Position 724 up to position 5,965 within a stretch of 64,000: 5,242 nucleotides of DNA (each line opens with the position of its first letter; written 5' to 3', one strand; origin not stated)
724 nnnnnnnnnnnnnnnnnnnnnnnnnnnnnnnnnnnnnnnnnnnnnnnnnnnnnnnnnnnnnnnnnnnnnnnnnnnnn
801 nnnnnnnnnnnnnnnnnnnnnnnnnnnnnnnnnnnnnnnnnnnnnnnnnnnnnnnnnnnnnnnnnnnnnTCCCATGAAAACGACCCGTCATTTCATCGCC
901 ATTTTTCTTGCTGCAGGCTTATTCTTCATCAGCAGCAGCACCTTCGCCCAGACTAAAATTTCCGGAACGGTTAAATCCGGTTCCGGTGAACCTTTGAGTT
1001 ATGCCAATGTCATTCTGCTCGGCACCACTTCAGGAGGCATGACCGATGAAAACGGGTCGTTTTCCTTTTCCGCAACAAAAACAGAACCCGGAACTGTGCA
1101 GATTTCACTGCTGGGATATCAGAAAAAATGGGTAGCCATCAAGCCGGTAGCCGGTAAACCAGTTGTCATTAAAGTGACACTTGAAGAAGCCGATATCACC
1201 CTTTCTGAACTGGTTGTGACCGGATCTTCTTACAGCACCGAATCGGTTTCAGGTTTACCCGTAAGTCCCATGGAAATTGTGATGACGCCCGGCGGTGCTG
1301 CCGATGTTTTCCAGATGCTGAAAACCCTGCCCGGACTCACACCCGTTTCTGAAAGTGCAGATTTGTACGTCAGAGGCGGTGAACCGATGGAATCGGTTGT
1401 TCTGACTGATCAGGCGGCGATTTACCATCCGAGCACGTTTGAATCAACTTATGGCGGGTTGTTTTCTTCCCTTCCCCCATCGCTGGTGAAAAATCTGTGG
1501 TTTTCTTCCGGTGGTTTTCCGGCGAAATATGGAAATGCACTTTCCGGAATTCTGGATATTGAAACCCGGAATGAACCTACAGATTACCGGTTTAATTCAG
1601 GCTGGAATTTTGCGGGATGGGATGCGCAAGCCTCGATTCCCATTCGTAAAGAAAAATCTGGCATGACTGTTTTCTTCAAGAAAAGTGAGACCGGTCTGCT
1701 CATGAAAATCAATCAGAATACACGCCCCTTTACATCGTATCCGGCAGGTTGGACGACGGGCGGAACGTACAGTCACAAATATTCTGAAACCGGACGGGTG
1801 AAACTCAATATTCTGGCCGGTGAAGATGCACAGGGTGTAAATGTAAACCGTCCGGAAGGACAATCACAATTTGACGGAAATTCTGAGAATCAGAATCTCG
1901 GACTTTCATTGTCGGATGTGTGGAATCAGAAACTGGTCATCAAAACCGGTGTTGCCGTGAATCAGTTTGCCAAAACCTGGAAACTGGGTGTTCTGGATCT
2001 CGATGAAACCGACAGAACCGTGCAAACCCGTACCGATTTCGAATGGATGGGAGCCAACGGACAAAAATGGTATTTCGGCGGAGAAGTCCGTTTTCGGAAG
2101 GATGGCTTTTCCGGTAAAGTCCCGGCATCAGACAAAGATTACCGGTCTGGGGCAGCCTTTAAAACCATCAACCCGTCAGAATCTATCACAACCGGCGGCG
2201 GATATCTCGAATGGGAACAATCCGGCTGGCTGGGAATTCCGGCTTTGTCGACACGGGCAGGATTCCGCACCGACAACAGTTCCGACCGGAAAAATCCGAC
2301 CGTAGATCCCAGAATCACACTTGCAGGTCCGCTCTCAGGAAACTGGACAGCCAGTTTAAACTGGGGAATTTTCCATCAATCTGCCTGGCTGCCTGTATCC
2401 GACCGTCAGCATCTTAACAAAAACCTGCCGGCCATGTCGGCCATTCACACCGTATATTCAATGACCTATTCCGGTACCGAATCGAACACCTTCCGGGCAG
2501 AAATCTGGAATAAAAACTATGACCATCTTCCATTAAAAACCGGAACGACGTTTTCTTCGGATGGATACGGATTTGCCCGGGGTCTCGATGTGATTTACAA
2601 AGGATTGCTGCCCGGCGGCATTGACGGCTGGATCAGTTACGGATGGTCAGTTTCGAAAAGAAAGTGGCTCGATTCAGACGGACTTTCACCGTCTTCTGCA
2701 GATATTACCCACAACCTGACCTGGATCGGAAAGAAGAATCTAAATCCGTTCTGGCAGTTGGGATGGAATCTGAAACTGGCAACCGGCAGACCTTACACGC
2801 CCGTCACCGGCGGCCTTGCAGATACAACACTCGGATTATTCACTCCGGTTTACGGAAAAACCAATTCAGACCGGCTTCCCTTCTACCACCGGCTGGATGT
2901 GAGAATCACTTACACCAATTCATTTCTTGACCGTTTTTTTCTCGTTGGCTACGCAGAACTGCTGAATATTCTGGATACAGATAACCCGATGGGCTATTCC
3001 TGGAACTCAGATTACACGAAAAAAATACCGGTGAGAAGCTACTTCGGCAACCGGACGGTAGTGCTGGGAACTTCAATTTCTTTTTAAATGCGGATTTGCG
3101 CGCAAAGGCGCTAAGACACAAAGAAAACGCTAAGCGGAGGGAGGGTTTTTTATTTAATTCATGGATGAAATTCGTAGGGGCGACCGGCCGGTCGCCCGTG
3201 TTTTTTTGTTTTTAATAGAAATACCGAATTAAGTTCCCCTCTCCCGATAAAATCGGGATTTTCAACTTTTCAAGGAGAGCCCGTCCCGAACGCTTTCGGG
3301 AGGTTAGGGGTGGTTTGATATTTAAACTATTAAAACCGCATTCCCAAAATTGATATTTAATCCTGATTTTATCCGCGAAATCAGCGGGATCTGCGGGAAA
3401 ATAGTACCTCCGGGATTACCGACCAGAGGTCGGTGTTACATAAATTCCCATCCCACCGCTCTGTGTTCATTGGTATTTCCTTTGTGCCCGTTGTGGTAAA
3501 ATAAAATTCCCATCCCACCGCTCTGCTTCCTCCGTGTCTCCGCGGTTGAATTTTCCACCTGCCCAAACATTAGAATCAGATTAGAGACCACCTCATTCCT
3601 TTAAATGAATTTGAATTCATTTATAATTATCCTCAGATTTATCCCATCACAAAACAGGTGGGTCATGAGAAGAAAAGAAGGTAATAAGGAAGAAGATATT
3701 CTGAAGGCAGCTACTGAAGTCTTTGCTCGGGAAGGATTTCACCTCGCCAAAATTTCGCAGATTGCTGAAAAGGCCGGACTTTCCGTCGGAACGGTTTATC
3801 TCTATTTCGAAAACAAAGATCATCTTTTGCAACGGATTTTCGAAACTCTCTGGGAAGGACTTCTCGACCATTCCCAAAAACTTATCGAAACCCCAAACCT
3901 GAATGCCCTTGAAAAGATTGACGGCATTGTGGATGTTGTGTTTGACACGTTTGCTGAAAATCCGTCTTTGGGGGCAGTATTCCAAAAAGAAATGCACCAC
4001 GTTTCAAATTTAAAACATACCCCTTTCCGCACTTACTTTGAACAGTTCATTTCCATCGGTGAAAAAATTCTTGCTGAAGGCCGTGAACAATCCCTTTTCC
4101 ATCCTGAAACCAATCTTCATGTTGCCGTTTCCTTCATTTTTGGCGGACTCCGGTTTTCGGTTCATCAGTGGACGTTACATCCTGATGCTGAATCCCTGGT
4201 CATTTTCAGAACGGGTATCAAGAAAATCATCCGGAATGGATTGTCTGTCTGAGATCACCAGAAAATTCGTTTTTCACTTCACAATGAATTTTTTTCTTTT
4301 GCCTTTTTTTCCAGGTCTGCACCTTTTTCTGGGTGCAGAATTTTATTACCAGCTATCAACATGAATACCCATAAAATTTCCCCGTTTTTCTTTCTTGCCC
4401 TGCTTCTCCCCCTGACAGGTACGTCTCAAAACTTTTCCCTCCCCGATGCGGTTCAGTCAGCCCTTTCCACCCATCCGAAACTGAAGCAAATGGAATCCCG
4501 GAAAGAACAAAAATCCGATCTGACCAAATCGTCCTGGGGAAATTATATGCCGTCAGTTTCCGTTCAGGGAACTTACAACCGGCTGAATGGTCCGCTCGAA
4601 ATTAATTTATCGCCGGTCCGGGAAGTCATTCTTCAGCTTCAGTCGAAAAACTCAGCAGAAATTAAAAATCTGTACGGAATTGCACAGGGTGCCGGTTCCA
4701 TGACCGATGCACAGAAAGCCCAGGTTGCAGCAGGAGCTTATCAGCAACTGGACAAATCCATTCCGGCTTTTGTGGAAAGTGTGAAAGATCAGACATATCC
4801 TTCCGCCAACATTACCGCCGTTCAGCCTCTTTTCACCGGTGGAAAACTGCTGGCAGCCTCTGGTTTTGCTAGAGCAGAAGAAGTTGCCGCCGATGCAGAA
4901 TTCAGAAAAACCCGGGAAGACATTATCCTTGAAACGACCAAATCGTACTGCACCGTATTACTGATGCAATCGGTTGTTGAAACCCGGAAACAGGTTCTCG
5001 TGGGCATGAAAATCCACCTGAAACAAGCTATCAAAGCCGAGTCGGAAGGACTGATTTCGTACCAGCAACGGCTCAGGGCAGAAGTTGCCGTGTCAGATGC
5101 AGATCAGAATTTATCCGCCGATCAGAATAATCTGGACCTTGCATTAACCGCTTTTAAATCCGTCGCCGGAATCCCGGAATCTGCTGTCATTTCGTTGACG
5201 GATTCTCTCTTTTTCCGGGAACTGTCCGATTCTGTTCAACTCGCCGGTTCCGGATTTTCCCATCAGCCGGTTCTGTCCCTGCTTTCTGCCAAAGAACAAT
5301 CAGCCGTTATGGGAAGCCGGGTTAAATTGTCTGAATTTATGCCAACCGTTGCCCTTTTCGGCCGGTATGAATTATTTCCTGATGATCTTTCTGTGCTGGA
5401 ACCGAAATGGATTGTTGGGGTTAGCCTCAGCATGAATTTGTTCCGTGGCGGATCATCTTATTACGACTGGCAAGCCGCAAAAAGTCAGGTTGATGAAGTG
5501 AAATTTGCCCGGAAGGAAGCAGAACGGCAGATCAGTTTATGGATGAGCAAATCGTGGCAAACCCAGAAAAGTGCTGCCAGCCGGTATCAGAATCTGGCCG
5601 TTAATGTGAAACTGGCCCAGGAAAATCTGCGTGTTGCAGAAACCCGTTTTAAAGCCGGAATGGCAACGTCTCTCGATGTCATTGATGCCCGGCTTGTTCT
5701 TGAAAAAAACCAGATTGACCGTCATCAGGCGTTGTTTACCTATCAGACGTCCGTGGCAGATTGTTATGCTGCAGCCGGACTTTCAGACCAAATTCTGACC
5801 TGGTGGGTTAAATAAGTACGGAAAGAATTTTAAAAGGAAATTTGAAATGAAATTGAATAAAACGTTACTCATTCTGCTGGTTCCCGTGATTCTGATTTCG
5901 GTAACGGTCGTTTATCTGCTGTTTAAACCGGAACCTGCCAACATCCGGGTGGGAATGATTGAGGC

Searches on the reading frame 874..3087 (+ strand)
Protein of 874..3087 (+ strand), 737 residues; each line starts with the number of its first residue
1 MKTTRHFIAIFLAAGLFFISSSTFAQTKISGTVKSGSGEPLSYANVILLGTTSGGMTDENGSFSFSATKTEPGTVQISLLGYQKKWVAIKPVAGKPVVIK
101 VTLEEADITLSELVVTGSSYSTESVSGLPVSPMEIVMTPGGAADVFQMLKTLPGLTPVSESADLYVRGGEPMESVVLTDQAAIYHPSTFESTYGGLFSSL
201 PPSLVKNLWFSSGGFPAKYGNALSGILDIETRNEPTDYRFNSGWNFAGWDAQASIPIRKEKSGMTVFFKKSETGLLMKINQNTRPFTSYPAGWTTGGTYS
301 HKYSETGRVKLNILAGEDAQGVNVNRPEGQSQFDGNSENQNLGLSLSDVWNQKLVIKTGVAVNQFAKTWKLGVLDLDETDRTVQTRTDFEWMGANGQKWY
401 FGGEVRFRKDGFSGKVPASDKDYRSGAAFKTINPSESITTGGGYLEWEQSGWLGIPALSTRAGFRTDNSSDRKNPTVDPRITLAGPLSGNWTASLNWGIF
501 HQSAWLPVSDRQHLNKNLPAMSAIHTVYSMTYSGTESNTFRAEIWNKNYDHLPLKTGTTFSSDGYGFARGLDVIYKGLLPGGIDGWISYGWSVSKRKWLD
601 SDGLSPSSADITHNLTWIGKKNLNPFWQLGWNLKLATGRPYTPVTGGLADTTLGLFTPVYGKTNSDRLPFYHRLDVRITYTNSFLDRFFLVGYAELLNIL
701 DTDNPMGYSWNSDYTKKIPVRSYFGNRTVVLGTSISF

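Call 16: search_protein_families(library=pfam, proteins=[window:874-3087:+])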
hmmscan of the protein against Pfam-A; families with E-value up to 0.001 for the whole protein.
window:874-3087:+ (737 aa): 3 families
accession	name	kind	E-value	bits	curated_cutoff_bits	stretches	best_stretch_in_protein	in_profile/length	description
PF13715.12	CarbopepD_reg_2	-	4.5e-16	59.1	32.2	1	29-115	1-88/88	CarboxypepD_reg-like domain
PF13620.12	CarboxypepD_reg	-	1.3e-13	51.5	32.3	1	29-104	2-82/82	Carboxypeptidase regulatory-like domain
PF02369.22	Big_1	-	0.00017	22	34.9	0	26-78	18-77/93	Bacterial Ig-like domain (group 1)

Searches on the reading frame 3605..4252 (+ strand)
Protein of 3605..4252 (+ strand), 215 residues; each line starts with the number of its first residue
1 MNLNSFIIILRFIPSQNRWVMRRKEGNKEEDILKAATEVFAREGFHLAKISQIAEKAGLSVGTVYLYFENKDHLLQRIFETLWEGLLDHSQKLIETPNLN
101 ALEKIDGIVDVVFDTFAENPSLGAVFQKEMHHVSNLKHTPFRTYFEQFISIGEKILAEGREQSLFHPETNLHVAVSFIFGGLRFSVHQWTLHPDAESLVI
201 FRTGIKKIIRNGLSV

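Call 48: search_protein_families(library=pfam, proteins=[window:3605-4252:+], max_evalue=0.00001)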
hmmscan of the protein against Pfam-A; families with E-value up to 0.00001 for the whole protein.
window:3605-4252:+ (215 aa): 3 families
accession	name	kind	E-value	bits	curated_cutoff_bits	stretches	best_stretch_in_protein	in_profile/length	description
PF00440.29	TetR_N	-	2.2e-15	56.6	24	1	32-78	1-47/47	Bacterial regulatory proteins, tetR family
PF08359.16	TetR_C_4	-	1e-07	32.6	21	1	98-193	19-114/133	YsiA-like protein, C-terminal region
PF17932.6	TetR_C_24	-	3.5e-07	30.9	26.4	1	100-189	3-90/114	Tetracyclin repressor-like, C-terminal domain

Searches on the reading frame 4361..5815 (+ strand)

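Call 16: search_protein_families(library=pfam, proteins=[window:4361-5815:+])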
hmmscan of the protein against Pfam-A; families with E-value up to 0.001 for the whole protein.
window:4361-5815:+ (484 aa): 1 family
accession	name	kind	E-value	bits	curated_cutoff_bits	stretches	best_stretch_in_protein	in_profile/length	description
PF02321.23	OEP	-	7.4e-46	156.8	22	2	301-467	11-181/187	Outer membrane efflux protein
